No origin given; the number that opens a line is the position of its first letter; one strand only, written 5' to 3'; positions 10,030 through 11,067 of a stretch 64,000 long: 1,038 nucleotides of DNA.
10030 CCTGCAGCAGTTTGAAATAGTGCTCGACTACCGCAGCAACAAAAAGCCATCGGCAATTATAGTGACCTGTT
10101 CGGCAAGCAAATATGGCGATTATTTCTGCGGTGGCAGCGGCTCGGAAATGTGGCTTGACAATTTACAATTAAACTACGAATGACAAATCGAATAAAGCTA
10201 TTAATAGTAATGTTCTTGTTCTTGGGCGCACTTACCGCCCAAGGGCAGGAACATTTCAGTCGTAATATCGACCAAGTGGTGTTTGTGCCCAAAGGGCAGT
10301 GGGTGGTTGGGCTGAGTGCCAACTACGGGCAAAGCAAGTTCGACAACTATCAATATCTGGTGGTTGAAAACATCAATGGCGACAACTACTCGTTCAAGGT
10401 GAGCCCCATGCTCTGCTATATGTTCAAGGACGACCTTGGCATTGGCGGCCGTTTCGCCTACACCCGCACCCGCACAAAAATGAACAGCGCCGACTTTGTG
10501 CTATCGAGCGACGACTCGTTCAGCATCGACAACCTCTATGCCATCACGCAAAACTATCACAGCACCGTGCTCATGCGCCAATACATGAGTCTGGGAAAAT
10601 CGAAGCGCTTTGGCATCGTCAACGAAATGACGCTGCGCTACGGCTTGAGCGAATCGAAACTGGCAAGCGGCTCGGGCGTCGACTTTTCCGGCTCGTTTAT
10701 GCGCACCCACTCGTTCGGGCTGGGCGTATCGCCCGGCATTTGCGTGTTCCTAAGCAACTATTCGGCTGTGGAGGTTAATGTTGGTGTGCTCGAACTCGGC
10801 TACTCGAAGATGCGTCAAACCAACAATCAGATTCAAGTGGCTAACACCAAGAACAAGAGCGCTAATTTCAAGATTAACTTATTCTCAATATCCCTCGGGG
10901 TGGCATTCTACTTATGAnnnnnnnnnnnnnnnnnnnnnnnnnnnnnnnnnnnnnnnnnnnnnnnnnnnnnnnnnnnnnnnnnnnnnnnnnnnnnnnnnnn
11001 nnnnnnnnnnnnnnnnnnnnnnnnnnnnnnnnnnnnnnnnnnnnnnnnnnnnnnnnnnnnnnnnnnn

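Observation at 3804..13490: Six-gene translationally coupled operon of modular surface lipoproteins plus small beta-barrels, with no enzyme, transporter or regulator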

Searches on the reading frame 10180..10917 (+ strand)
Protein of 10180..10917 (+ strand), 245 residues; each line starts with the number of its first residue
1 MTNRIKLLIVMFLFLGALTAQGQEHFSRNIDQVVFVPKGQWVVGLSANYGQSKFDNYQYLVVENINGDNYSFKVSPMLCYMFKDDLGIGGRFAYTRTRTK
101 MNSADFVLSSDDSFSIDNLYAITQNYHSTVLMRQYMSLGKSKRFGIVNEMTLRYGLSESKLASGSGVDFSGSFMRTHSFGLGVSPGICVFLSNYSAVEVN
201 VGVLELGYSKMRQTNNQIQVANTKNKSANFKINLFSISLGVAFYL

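Call 3: search_protein_families(library=pfam, proteins=[window:10180-10917:+], max_evalue=0.01)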
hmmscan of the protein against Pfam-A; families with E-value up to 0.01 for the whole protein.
window:10180-10917:+ (245 aa): 2 families
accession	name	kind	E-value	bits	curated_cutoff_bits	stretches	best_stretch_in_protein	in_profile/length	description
PF13505.12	OMP_b-brl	-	0.00057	20.5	28.7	1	43-243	22-175/175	Outer membrane protein beta-barrel domain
PF01103.29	Omp85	-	0.0037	17.3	24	0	169-242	52-122/325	Omp85 superfamily domain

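Call 4: search_protein_families(library=ncbifam, proteins=[window:10180-10917:+], max_evalue=0.01)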
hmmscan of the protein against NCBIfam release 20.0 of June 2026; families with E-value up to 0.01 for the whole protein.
window:10180-10917:+ (245 aa): 0 families

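Call 21: search_protein_families(library=pfam, proteins=[window:10180-10917:+], max_evalue=10)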
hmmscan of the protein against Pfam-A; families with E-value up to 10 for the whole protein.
window:10180-10917:+ (245 aa): 2 families
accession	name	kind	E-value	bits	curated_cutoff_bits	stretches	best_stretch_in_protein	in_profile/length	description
PF13505.12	OMP_b-brl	-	0.00057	20.5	28.7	1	43-243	22-175/175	Outer membrane protein beta-barrel domain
PF01103.29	Omp85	-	0.0037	17.3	24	1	169-242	52-122/325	Omp85 superfamily domain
